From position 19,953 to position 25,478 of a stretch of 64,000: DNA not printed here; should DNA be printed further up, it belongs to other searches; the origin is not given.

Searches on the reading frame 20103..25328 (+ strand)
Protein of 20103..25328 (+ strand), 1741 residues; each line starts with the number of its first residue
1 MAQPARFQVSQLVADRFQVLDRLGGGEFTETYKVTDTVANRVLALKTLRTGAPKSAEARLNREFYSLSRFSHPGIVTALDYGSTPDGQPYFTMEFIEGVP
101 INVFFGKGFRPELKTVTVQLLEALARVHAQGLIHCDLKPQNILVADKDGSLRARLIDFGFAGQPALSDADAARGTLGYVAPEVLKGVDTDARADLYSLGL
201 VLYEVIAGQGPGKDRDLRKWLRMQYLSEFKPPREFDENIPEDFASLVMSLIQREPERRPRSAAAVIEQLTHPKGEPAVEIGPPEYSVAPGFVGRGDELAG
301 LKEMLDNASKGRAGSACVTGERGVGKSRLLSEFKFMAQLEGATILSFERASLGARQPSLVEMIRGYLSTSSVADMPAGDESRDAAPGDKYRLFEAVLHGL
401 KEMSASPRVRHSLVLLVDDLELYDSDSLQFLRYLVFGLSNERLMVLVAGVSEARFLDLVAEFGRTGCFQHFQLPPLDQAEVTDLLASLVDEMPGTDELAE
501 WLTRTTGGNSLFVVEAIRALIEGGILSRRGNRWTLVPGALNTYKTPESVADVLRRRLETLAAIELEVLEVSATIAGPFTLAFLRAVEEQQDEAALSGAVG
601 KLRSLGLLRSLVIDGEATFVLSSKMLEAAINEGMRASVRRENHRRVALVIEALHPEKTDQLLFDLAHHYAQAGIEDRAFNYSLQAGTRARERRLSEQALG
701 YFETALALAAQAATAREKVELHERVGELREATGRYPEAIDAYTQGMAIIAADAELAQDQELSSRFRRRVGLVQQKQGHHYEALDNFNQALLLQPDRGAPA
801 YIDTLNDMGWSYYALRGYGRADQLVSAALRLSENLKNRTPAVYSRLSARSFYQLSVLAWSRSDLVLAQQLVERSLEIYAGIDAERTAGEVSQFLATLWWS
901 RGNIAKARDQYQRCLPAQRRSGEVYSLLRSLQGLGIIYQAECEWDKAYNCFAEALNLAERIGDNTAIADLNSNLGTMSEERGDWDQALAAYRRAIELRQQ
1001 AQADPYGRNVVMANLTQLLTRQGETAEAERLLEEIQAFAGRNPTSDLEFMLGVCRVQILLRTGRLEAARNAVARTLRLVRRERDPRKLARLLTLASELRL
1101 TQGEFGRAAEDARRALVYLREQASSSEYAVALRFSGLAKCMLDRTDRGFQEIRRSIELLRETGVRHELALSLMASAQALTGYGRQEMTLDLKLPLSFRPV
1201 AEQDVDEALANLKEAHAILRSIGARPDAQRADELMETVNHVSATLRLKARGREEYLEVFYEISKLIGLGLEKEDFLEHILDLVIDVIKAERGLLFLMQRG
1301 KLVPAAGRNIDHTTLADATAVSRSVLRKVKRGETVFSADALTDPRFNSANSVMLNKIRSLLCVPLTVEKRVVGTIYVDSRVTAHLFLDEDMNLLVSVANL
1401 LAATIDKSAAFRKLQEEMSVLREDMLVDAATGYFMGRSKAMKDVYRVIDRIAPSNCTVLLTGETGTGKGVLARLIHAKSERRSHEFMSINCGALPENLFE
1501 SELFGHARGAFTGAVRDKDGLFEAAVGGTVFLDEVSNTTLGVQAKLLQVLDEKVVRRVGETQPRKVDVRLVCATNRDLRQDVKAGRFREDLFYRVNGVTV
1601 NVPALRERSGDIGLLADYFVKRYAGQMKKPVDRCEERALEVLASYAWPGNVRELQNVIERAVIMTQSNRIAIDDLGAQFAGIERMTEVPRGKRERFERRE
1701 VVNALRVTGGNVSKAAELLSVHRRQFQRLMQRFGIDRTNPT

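Call 49: search_protein_families(library=pfam, proteins=[window:20103-25328:+], max_evalue=0.00001)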
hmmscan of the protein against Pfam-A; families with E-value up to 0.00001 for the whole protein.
window:20103-25328:+ (1741 aa): 19 families
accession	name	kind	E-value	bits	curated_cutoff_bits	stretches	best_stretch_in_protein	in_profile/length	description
PF00158.32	Sigma54_activat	-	3.3e-68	229.1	20.2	1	1435-1600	2-167/168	Sigma-54 interaction domain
PF00069.31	Pkinase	-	6.3e-42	144.2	31.7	1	17-263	1-256/263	Protein kinase domain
PF13424.12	TPR_12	-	7.8e-29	100.1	30.1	3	930-1000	5-77/77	Tetratricopeptide repeat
PF25601.1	AAA_lid_14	-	1.5e-25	89.3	27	1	1606-1683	1-78/87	AAA+ ATPase lid domain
PF07714.23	PK_Tyr_Ser-Thr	-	1.2e-20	74.4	23.1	1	19-262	3-252/258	Protein tyrosine and serine/threonine kinase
PF13191.12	AAA_16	-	1.1e-19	72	32.6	1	291-444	2-165/167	AAA ATPase domain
PF14532.12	Sigma54_activ_2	-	1.3e-19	71.3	25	1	1435-1605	1-138/138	Sigma-54 interaction domain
PF01590.32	GAF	-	6.8e-14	53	22.4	1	1273-1405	3-133/133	GAF domain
PF00515.34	TPR_1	-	8e-14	51.2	27.8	0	972-998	5-31/34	Tetratricopeptide repeat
PF07719.23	TPR_2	-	8.2e-14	51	27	0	969-998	2-31/34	Tetratricopeptide repeat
PF13185.12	GAF_2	-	3.8e-12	47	28.6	1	1273-1406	5-136/136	GAF domain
PF17874.7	TPR_MalT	-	1.4e-11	44.7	45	1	886-1091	38-249/336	MalT-like TPR region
PF13401.12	AAA_22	-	3.5e-11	44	27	1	312-454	4-127/130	AAA domain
PF13176.12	TPR_7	-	6.2e-11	41.9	27.9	0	972-1000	3-31/36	Tetratricopeptide repeat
PF07728.20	AAA_5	-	4.6e-10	40.1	22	1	1458-1576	2-123/139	AAA domain (dynein-related subfamily)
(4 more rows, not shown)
